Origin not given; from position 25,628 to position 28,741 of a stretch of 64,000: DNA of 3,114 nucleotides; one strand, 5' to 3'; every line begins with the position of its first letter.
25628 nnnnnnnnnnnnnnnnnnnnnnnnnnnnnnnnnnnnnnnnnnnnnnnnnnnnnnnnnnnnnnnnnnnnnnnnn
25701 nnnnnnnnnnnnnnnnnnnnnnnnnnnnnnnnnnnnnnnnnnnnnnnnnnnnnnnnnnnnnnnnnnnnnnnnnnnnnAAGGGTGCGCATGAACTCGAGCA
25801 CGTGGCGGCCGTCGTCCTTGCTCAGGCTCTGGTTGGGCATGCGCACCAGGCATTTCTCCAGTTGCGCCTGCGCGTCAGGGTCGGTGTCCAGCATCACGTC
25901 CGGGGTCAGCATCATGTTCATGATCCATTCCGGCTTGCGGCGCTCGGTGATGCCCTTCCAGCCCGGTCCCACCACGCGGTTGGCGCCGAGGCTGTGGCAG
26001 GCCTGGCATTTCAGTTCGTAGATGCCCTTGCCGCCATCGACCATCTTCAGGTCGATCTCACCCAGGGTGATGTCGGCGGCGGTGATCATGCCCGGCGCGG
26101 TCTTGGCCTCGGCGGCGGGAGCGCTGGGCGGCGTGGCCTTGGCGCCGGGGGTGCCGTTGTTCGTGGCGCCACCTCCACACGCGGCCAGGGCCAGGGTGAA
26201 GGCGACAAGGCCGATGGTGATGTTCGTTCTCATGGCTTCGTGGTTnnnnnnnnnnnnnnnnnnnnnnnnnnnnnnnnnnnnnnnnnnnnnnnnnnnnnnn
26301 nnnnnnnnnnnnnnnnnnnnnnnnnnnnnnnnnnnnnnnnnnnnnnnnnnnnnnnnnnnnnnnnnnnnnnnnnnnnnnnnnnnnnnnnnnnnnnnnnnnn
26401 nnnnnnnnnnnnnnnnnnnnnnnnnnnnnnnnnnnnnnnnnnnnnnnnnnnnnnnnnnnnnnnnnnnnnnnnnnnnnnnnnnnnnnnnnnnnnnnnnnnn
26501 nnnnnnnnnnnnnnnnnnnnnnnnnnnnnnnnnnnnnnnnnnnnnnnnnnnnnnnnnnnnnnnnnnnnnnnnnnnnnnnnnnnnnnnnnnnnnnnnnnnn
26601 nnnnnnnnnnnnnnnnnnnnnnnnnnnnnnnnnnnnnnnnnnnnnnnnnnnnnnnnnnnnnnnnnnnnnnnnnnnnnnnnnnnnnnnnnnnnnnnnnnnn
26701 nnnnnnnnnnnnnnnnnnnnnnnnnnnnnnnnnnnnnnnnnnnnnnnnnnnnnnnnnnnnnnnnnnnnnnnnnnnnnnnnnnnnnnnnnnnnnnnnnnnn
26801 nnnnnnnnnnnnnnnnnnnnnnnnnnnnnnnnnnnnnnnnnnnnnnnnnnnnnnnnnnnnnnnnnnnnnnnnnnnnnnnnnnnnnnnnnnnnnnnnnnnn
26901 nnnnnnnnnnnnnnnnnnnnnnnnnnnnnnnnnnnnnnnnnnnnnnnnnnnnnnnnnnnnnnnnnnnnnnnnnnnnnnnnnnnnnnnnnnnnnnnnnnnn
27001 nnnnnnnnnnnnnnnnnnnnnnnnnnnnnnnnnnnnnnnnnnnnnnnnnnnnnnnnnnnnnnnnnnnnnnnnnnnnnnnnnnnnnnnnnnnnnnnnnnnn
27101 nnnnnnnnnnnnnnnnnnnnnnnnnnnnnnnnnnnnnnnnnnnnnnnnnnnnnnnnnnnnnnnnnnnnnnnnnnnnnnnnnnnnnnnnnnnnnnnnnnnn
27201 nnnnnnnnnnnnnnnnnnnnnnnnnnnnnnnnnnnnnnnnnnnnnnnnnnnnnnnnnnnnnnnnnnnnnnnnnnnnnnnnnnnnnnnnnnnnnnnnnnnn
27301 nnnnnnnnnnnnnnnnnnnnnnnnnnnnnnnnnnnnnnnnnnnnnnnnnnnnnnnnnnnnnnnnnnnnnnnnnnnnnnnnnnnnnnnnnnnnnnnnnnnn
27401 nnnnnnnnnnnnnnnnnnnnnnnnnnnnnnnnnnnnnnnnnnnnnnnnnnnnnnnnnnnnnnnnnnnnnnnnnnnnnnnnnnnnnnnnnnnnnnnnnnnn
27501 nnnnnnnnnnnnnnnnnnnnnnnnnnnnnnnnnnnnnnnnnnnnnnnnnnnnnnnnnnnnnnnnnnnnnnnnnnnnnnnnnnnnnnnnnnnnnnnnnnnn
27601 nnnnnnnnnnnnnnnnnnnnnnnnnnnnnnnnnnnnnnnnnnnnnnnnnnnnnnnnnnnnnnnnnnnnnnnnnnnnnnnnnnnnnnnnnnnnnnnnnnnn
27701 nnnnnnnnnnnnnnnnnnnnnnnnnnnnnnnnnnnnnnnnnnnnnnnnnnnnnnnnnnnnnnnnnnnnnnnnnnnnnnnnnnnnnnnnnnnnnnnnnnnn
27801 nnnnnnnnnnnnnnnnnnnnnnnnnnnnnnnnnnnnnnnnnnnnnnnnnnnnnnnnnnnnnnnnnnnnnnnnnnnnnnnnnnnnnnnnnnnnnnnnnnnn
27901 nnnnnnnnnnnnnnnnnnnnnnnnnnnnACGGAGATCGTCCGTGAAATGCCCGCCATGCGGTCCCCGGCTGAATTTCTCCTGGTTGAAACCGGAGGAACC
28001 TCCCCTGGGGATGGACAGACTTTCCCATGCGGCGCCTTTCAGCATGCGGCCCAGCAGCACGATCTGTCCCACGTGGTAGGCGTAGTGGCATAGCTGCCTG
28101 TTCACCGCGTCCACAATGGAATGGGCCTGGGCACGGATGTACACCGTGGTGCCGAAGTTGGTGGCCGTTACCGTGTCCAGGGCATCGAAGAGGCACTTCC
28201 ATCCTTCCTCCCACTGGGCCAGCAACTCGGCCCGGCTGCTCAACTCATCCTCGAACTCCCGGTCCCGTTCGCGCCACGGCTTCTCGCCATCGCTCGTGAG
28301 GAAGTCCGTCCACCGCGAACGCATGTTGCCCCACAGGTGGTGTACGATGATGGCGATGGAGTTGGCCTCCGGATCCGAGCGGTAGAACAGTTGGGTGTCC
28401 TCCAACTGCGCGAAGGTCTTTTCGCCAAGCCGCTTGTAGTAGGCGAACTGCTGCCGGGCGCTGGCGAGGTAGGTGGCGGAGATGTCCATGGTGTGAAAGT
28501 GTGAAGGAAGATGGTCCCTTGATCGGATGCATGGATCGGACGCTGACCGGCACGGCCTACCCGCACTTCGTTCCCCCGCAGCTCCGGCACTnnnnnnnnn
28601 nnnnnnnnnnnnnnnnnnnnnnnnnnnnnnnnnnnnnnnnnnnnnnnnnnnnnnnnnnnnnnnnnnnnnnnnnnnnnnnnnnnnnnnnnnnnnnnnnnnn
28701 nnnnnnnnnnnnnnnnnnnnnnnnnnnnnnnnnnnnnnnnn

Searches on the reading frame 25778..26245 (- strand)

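Call 66: search_protein_families(library=pfam, proteins=[window:25778-26245:-], max_evalue=0.001)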
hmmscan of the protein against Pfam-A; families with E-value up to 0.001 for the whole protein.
window:25778-26245:- (156 aa): 1 family
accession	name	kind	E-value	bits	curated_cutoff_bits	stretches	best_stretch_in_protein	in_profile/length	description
PF00034.26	Cytochrom_C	-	3.4e-06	28.7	21.3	1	71-156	3-89/90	Cytochrome c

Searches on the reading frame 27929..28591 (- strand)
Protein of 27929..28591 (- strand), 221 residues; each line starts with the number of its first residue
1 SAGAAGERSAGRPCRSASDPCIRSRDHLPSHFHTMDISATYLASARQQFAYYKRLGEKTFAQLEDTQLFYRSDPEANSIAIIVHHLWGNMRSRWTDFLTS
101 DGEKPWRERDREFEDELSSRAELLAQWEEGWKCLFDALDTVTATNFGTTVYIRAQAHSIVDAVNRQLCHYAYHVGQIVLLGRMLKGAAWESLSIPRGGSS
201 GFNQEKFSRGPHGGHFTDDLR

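Call 39: search_protein_families(library=pfam, proteins=[window:27929-28591:-], max_evalue=0.001)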
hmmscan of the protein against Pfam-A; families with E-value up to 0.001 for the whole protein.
window:27929-28591:- (221 aa): 3 families
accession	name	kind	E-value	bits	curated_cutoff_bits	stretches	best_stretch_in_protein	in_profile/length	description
PF07609.16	DUF1572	-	9.6e-74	247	23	1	36-197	1-162/163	Protein of unknown function (DUF1572)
PF12867.12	DinB_2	-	3e-09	37.9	24.8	1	58-177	11-128/128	DinB superfamily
PF04978.18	MST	-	6e-05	24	27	1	57-180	14-143/149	Mycothiol-S-transferase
